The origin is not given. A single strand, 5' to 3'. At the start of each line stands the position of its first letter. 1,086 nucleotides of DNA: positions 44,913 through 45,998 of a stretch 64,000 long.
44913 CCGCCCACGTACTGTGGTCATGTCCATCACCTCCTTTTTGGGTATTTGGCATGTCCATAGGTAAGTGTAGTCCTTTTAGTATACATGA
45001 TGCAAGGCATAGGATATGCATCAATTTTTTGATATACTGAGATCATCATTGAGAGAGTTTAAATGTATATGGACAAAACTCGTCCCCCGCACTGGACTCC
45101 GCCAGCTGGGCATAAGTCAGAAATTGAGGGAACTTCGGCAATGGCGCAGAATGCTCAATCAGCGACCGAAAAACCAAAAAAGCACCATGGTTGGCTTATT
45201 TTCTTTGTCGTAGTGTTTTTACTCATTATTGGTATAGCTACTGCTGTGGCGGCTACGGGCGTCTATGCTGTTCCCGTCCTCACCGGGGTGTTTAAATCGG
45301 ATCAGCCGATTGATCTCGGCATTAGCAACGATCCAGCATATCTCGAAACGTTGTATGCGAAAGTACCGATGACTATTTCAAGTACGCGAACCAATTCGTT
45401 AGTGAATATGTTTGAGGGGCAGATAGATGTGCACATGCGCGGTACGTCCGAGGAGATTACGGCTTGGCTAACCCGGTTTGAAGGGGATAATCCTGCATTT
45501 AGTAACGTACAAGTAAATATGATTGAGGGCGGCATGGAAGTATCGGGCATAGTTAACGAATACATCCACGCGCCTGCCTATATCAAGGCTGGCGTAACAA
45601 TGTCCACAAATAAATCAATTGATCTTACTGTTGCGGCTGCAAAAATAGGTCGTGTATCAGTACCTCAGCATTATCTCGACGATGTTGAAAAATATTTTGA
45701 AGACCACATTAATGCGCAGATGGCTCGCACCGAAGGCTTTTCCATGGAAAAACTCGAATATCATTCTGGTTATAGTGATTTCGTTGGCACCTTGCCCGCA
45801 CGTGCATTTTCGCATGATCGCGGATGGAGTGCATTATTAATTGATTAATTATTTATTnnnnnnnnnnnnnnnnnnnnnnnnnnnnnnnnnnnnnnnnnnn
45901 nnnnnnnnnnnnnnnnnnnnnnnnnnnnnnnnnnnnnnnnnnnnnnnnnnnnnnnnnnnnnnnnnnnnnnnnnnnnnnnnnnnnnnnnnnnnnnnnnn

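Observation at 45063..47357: Heliorhodopsin in a tight three-gene operon with a single-pass membrane protein and a VIT1/CCC1 metal transporter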

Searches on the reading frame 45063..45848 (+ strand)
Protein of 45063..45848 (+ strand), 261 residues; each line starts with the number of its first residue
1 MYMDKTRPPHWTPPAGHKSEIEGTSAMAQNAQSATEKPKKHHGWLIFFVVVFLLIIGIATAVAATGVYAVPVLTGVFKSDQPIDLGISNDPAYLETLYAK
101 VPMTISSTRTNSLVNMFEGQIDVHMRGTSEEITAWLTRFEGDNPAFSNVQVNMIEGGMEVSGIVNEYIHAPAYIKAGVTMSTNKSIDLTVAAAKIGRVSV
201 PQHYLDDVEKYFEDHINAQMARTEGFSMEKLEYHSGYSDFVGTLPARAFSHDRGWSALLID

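Call 3: search_protein_families(library=pfam, proteins=[window:45063-45848:+], max_evalue=0.01)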
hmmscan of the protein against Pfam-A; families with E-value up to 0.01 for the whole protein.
window:45063-45848:+ (261 aa): 0 families

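Call 9: search_solved_structures(query=window:45063-45848:+, max_evalue=10)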
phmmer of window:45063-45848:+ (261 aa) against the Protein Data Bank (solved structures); distinct sequences matched with E-value up to 10: 0.

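Call 13: find_homologous_proteins(query=window:45063-45848:+)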
Query window:45063-45848:+ (261 aa): 3 proteins with E <= 0.001 among 706 candidates.
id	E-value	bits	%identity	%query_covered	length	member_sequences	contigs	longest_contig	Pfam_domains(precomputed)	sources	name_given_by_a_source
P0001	1.2e-170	584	100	99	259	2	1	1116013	-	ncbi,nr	ncbi:MAG: hypothetical protein HZC01_04045 [Candidatus Kerfeldbacteria bacterium]|nr:hypothetical pr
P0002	1.1e-103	364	64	93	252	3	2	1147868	-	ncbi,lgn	ncbi:MAG: hypothetical protein ACOYUK_04025 [Patescibacteria group bacterium]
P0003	2.0e-14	72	32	69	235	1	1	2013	-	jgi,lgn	jgi:hypothetical protein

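Call 15: find_encoding_contigs(protein=P0002, flank=10000, max_places=4)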
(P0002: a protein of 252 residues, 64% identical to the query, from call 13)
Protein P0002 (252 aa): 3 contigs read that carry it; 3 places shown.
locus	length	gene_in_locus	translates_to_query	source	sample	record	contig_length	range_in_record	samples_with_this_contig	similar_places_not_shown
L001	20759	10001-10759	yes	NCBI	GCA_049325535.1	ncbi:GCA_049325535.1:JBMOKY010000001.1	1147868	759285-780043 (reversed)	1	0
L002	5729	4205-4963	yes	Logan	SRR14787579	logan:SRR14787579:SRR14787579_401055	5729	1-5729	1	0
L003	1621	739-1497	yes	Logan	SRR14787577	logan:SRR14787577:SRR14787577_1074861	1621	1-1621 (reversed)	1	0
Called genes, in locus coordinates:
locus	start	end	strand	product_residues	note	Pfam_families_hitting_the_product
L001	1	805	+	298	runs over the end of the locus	PF00119:ATP-synt_A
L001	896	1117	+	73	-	PF00137:ATP-synt_C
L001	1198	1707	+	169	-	PF00430:ATP-synt_B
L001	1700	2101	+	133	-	PF00213:OSCP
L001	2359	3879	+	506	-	PF02874:ATP-synt_ab_N, PF00006:ATP-synt_ab, PF00306:ATP-synt_ab_C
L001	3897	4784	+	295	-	PF00231:ATP-synt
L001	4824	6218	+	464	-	PF02874:ATP-synt_ab_N, PF00006:ATP-synt_ab, PF22919:ATP-synt_VA_C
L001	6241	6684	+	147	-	PF02823:ATP-synt_DE_N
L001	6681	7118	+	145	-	PF20393:Pro_CA_2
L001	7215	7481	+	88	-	-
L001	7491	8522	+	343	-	PF05448:AXE1 (weak), PF06500:FrsA-like, PF01738:DLH, PF02129:Peptidase_S15, PF12146:Hydrolase_4, PF00561:Abhydrolase_1, PF12697:Abhydrolase_6, PF00326:Peptidase_S9, +3 more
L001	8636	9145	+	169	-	-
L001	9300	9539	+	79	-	-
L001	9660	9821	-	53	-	-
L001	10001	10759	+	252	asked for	-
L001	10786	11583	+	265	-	PF18761:Heliorhodopsin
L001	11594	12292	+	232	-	PF16013:DUF4781 (weak), PF01988:VIT1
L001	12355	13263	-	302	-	PF00459:Inositol_P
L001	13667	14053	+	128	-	PF06262:Zincin_1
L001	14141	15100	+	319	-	PF01699:Na_Ca_ex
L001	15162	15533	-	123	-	-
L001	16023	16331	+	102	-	PF12647:RNHCP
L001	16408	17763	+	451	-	PF04055:Radical_SAM, PF13186:SPASM (weak)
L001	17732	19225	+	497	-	PF04055:Radical_SAM, PF03692:CxxCxxCC (weak)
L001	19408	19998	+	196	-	PF13328:HD_4, PF01966:HD (weak)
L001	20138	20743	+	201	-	PF02142:MGS, PF01808:AICARFT_IMPCHas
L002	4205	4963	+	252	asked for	-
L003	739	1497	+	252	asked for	-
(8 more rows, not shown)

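Call 16: find_encoding_contigs(protein=P0003, flank=10000, max_places=4)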
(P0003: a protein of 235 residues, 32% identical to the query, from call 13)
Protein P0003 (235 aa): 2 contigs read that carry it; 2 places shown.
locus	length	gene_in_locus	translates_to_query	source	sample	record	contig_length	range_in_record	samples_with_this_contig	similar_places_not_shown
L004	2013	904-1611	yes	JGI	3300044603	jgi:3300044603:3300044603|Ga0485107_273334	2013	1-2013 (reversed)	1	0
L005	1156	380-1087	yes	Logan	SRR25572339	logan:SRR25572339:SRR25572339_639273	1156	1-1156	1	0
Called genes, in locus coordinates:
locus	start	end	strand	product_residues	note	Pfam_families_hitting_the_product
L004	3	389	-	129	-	?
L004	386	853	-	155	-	PF00588:SpoU_methylase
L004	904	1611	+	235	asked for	-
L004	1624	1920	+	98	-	-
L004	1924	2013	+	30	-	?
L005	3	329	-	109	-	?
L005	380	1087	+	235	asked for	-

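Call 29: find_homologous_proteins(query=A1, max_evalue=0.001)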
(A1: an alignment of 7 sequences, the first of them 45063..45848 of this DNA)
Query A1 (7 sequences) (261 aa, profile of the alignment): 81 proteins with E <= 0.001 among 8000 candidates.
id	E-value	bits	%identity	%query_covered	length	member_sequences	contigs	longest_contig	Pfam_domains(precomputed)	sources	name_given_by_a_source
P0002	5.3e-113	394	64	93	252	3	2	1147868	-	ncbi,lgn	ncbi:MAG: hypothetical protein ACOYUK_04025 [Patescibacteria group bacterium]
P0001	3.6e-112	391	100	99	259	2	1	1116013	-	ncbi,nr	ncbi:MAG: hypothetical protein HZC01_04045 [Candidatus Kerfeldbacteria bacterium]|nr:hypothetical pr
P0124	8.7e-88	312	39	92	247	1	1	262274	-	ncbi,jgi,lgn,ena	ncbi:MAG: hypothetical protein WC528_03680 [Patescibacteria group bacterium]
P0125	4.6e-84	299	49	96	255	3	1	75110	-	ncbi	-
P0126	9.2e-79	282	41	89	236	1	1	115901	-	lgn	-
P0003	2.4e-74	268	32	69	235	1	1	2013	-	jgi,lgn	jgi:hypothetical protein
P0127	1.3e-66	242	29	79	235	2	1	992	-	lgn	-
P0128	3.3e-65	238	30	79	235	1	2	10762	-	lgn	-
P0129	1.1e-63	233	29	76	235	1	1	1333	-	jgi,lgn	jgi:hypothetical protein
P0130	7.7e-62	227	28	72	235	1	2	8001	-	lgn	-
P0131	1.3e-61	226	27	76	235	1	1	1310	-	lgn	-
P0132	4.6e-61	224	29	74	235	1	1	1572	-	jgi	-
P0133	1.4e-58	216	26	79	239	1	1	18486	-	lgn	-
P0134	7.4e-41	158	26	67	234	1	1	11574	-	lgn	-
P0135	9.6e-41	157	28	70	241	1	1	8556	-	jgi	jgi:hypothetical protein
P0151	1.8e-30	124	24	67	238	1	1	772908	-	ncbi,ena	-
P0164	5.6e-27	112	22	67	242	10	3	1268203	-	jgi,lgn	jgi:hypothetical protein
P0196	9.6e-18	82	23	51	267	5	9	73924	-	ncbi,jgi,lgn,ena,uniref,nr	ncbi:MAG: hypothetical protein UR68_C0005G0024 [Candidatus Roizmanbacteria bacterium GW2011_GWA2_35_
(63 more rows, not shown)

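Call 30: find_encoding_contigs(protein=P0124, flank=6000, max_places=2)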
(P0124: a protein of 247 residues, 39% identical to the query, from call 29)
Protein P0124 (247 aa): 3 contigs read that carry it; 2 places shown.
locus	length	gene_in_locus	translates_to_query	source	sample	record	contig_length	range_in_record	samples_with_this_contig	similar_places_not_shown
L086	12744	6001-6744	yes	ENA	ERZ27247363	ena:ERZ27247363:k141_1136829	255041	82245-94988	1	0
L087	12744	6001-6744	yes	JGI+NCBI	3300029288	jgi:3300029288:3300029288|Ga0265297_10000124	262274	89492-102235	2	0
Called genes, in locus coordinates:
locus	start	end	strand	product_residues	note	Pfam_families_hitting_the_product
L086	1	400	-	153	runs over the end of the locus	-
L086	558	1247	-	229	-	-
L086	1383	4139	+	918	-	PF02739:5_3_exonuc_N, PF01367:5_3_exonuc, PF01612:DNA_pol_A_exo1, PF22619:DNA_polI_exo1, PF00476:DNA_pol_A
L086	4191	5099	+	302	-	PF00892:EamA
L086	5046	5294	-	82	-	-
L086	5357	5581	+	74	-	-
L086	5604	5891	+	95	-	-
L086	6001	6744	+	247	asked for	-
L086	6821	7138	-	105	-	-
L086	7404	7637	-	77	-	-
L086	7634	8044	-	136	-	-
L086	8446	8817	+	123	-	-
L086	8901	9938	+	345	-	PF21694:DNA_pol3_delta_C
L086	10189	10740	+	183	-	-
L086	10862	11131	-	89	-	PF01649:Ribosomal_S20p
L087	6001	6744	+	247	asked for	-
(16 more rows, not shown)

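Call 31: find_encoding_contigs(protein=P0125, flank=6000, max_places=2)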
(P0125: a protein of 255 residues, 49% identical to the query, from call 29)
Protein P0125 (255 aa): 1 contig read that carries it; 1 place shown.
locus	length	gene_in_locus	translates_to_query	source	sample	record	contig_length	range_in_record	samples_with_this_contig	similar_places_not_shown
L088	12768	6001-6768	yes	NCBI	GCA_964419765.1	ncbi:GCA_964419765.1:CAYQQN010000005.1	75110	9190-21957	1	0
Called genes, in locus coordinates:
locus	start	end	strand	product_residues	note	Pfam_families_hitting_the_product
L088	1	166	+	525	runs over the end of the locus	PF02874:ATP-synt_ab_N, PF00006:ATP-synt_ab, PF00306:ATP-synt_ab_C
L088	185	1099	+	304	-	PF00231:ATP-synt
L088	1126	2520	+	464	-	PF02874:ATP-synt_ab_N, PF00006:ATP-synt_ab, PF22919:ATP-synt_VA_C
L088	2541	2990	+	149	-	PF02823:ATP-synt_DE_N, PF00401:ATP-synt_DE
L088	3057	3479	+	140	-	PF20393:Pro_CA_2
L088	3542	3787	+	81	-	-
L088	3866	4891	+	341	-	PF06500:FrsA-like, PF02129:Peptidase_S15, PF07224:Chlorophyllase, PF01738:DLH, PF12146:Hydrolase_4, PF20434:BD-FAE, PF00561:Abhydrolase_1, PF12697:Abhydrolase_6, +6 more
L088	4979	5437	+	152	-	-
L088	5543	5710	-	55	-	-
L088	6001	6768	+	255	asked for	-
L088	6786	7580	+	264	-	PF18761:Heliorhodopsin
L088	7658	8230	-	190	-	-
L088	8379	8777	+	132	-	PF06262:Zincin_1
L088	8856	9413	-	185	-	-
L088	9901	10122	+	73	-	PF12844:HTH_19, PF01381:HTH_3, PF13560:HTH_31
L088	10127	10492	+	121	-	-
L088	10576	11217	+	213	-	PF08534:Redoxin (weak), PF00085:Thioredoxin, PF13098:Thioredoxin_2 (faint)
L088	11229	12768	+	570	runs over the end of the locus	PF02683:DsbD_TM, PF13386:DsbD_2 (weak), PF00578:AhpC-TSA, PF08534:Redoxin, PF13905:Thioredoxin_8, PF17991:Thioredoxin_10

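Call 32: find_encoding_contigs(protein=P0126, flank=6000, max_places=2)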
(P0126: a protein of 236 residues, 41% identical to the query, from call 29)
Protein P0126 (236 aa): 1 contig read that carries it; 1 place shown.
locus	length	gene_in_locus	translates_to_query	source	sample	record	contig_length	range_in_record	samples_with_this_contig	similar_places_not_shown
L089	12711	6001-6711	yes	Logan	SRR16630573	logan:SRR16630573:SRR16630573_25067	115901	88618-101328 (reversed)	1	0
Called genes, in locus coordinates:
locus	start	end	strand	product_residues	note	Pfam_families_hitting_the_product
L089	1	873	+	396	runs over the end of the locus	PF20590:DUF6791, PF00899:ThiF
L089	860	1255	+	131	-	PF20137:BubE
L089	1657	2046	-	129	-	-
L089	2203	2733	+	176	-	-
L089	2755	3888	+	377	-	PF13439:Glyco_transf_4, PF13579:Glyco_trans_4_4, PF20706:GT4-conflict, PF00534:Glycos_transf_1, PF13692:Glyco_trans_1_4, PF13524:Glyco_trans_1_2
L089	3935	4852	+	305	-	PF00005:ABC_tran, PF13304:AAA_21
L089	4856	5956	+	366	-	PF12698:ABC2_membrane_3, PF01061:ABC2_membrane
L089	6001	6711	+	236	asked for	-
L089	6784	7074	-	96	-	-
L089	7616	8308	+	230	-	PF01628:HrcA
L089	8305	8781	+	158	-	PF01025:GrpE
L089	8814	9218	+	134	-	PF00011:HSP20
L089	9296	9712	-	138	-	-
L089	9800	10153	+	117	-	-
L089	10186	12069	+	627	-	PF00012:HSP70, PF06723:MreB_Mbl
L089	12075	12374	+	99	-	PF11950:DUF3467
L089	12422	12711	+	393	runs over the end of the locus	-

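Call 33: find_encoding_contigs(protein=P0133, flank=6000, max_places=2)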
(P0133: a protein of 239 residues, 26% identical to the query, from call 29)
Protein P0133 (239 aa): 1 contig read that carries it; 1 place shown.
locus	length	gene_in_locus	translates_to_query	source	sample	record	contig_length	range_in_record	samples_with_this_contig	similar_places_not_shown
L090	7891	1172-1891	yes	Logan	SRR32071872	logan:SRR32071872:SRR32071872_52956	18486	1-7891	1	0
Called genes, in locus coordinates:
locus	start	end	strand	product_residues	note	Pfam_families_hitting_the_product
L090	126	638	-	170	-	PF00156:Pribosyltran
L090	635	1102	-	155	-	PF00588:SpoU_methylase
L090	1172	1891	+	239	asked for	-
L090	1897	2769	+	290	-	PF12705:PDDEXK_1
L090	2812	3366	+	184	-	PF04011:LemA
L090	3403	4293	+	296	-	PF04536:TPM_phosphatase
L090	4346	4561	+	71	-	-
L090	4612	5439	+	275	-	PF02498:Bro-N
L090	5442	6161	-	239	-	PF01479:S4, PF00849:PseudoU_synth_2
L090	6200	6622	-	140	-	PF00892:EamA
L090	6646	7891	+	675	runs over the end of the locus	PF09826:Beta_propel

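Call 44: predict_structure(alignment_id=A2)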
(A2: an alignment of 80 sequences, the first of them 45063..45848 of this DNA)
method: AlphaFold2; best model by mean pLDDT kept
length: 261 residues; sequences in the alignment: 80
mean_pLDDT: 86.9   pTM: 0.73
mean pLDDT of the five models: 86.9, 86.3, 85.9, 85.7, 85.2
residues with pLDDT >= 90: 165; 70-90: 51; 50-70: 36; < 50: 9
segments of 3 or more residues with pLDDT < 50: 22-24
pLDDT, mean of each block of 10 residues (from residue 1): 57 59 48 61 85 88 71 77 96 96 92 93 98 91 92 98 92 98 98 95 96 96 97 98 96 89 84
secondary structure, 60 per line:
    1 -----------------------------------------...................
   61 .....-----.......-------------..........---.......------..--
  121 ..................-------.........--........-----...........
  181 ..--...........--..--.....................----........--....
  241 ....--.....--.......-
elements in order: H42-65 H71-77 H91-100 E104-110 E121-128 H129-138 E146-154 E157-164 E170-182 E185-195 H202-222 E227-234 E237-244 E247-251 H254-260

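Call 50: find_related_loci(query=A3, collection=metagenome_contigs, flank=5000)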
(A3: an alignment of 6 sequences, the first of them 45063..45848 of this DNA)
Query A3 (261 aa) in metagenome_contigs; peptide patterns used: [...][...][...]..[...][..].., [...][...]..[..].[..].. (x = any residue, [..] = any of these).
131 stretches matched a pattern; 13 encode a relative of the query (tblastn E <= 1e-3); 13 distinct loci.
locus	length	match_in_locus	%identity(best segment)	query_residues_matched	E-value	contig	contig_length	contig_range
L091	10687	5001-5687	43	33-259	2e-63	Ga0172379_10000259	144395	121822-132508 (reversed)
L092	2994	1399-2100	41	30-259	4e-60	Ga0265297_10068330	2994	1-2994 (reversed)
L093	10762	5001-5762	41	1-259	9e-59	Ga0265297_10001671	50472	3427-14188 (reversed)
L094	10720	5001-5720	40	24-260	3e-54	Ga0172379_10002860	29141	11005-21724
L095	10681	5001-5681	41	36-259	3e-54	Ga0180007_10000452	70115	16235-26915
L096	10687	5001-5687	37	32-261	1e-53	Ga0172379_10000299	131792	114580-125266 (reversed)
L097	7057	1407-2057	39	40-256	1e-49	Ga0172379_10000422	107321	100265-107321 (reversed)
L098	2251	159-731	41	59-246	3e-47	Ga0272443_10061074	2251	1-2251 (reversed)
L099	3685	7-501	41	100-261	4e-43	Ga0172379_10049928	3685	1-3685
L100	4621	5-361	41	143-261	1e-29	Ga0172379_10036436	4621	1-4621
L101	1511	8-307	46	146-245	2e-26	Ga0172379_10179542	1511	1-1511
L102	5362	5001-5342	39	65-175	6e-25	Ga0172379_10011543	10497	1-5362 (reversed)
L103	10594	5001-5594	45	65-259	3e-56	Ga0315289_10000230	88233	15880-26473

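Call 61: search_protein_families(library=ncbifam, proteins=[window:45063-45848:+], max_evalue=0.01)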
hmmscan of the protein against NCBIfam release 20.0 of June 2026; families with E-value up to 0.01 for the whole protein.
window:45063-45848:+ (261 aa): 0 families
